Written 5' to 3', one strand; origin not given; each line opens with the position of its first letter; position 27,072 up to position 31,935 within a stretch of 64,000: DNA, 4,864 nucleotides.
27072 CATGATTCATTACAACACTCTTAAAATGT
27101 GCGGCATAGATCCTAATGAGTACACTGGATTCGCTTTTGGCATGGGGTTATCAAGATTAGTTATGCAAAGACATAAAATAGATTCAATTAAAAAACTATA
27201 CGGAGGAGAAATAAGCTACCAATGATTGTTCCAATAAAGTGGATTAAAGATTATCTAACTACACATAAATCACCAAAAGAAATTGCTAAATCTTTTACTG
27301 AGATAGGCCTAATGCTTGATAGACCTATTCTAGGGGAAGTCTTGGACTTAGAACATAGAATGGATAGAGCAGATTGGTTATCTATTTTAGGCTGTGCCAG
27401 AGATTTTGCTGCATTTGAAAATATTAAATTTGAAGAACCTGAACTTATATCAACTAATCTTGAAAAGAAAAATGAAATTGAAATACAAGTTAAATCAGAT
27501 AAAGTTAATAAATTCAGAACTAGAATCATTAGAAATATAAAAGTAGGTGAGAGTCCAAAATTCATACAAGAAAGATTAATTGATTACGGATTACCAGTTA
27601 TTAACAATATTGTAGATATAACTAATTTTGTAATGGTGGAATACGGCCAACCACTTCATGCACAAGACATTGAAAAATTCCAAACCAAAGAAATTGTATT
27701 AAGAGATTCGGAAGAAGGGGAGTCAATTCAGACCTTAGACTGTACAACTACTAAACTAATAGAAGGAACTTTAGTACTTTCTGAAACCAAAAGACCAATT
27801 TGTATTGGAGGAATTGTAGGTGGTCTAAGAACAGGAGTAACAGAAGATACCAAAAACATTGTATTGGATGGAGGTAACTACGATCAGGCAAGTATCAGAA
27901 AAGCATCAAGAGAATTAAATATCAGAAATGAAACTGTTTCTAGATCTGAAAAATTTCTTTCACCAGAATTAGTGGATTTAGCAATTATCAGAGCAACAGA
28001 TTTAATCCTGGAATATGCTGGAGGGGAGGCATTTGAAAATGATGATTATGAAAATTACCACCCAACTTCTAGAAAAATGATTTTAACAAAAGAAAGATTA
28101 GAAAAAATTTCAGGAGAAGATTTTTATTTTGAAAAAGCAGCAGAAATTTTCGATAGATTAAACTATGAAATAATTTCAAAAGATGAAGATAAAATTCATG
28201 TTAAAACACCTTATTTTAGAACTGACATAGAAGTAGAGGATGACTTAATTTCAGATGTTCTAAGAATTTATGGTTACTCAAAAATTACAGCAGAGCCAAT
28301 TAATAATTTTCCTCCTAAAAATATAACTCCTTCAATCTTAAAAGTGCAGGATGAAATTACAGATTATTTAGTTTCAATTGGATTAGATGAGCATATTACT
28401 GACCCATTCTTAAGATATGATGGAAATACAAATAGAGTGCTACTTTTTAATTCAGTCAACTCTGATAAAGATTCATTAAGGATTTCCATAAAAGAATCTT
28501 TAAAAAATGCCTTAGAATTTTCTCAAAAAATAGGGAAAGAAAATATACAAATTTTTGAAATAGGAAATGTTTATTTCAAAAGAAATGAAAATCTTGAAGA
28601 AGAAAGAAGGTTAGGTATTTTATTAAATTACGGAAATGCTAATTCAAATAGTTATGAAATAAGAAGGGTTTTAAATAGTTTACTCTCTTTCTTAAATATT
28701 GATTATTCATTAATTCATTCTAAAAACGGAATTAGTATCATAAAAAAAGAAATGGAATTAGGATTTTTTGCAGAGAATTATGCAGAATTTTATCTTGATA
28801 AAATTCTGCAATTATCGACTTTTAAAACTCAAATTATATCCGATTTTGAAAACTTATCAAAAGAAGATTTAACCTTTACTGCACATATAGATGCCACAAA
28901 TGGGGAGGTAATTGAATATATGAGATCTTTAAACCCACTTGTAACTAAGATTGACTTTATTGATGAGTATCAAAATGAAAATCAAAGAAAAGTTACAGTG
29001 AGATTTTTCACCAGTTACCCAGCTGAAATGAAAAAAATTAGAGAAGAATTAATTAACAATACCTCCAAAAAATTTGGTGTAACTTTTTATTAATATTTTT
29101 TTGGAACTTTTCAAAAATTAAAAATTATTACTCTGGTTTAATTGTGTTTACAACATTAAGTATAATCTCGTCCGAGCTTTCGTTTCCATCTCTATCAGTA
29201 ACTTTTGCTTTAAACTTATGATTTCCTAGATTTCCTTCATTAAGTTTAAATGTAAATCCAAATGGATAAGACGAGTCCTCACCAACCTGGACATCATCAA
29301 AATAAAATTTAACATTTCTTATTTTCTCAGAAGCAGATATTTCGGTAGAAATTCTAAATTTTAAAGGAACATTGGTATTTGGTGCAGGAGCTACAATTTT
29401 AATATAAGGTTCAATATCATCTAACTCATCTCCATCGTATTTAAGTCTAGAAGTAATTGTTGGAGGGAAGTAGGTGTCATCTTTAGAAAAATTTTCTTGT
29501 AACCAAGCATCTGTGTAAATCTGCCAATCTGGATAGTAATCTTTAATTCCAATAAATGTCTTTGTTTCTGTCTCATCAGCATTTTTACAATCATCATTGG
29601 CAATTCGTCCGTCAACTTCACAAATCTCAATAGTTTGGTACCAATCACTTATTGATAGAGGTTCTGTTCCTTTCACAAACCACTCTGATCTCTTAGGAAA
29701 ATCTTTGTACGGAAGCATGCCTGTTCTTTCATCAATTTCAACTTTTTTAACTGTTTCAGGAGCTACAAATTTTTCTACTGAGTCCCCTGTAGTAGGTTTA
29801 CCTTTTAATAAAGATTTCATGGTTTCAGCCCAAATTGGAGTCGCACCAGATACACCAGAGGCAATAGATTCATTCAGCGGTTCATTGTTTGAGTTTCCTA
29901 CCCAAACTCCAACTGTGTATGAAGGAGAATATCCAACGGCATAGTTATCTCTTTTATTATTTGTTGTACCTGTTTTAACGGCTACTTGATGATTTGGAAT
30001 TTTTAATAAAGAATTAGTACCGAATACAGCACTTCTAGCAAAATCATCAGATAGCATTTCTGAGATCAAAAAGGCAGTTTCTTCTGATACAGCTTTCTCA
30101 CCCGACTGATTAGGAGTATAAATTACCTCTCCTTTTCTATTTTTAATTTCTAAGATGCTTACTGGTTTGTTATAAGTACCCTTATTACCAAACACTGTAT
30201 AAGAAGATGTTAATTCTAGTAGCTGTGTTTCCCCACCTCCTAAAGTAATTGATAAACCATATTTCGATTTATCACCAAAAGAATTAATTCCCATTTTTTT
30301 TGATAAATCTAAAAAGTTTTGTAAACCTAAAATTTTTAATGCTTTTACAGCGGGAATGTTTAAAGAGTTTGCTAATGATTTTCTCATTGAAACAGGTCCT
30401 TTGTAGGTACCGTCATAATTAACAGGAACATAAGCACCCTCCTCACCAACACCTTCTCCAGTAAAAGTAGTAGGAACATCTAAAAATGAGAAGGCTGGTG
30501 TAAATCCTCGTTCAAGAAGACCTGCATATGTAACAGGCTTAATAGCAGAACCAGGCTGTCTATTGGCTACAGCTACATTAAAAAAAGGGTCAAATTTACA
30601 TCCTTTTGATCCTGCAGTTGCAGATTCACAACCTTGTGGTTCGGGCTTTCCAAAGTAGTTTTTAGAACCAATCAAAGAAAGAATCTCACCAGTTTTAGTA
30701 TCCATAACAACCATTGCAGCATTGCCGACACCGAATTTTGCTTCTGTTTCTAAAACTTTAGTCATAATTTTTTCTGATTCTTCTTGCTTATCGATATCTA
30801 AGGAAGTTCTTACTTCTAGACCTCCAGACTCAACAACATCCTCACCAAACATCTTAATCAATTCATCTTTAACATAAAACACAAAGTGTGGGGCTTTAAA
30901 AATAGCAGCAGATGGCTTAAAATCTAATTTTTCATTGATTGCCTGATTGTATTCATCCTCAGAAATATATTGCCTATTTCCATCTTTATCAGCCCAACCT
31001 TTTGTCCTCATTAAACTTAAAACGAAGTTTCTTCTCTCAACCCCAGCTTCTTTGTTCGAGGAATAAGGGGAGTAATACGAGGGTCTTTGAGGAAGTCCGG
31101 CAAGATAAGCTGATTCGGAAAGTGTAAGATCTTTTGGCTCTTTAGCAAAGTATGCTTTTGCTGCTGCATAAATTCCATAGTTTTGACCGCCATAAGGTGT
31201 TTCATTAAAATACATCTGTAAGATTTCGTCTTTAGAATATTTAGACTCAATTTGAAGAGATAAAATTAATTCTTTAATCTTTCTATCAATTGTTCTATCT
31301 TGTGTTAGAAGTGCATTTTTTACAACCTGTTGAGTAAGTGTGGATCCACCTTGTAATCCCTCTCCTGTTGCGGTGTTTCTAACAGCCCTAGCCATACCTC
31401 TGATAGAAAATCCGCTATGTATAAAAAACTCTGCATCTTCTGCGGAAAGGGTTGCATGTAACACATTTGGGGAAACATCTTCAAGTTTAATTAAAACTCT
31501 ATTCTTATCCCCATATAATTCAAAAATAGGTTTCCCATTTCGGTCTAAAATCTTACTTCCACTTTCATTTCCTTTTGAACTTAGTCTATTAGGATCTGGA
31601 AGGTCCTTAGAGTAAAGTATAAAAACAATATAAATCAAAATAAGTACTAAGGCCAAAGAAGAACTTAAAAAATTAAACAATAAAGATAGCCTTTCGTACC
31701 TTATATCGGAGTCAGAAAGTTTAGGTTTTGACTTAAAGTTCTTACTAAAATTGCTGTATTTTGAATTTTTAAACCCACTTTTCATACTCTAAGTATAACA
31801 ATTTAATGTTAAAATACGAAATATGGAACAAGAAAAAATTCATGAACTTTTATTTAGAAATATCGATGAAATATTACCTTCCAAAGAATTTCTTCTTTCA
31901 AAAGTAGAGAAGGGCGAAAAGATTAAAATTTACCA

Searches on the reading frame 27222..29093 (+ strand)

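Call 100: search_protein_families(library=pfam, proteins=[window:27222-29093:+], max_evalue=0.00001)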
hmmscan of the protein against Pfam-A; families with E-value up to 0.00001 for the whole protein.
window:27222-29093:+ (623 aa): 3 families
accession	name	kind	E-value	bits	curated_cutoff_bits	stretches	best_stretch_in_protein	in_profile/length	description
PF03483.22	B3_4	-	1.2e-49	168.7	29.3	1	96-267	3-174/174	B3/4 domain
PF03484.21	B5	-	3e-15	56.6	28.6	1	288-352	3-67/67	tRNA synthetase B5 domain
PF17759.6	tRNA_synthFbeta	-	3.3e-12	46.8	22.4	1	372-498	18-165/214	Phenylalanyl tRNA synthetase beta chain CLM domain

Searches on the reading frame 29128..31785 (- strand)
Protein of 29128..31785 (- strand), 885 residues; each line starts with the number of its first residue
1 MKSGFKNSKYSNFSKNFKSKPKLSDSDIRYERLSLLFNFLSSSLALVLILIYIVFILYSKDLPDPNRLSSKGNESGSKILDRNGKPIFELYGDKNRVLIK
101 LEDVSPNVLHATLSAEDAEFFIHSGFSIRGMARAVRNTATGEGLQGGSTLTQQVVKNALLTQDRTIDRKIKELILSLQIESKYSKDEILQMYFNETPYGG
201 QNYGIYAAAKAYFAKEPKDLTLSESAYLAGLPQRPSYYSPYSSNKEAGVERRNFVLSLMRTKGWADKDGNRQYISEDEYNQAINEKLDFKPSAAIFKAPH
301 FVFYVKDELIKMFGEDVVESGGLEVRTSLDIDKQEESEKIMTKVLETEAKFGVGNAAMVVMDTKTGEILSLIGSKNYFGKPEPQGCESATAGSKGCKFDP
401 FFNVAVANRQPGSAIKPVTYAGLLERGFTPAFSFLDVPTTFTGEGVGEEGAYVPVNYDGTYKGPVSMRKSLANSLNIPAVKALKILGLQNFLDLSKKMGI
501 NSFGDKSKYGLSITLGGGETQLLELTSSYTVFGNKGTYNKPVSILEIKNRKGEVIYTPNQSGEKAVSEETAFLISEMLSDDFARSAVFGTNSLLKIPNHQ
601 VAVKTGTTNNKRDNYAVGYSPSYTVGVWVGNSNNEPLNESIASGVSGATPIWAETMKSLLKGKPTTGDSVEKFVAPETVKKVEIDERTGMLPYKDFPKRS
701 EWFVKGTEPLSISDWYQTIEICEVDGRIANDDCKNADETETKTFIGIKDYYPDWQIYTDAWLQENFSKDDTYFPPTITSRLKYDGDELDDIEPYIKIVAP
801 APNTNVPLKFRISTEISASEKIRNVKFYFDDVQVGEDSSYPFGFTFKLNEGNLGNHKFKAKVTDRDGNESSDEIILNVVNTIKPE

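Call 100: search_protein_families(library=pfam, proteins=[window:29128-31785:-], max_evalue=0.00001)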
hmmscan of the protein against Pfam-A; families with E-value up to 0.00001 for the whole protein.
window:29128-31785:- (885 aa): 3 families
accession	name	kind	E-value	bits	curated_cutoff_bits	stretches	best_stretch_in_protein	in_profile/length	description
PF00912.28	Transgly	-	4.3e-59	199.4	27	1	84-259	2-177/178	Transglycosylase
PF00905.27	Transpeptidase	-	1.1e-21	77.7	22.1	1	357-624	2-273/299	Penicillin binding protein transpeptidase domain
PF17957.7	Big_7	-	3.3e-09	37.7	24.1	1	793-860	1-70/70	Bacterial Ig domain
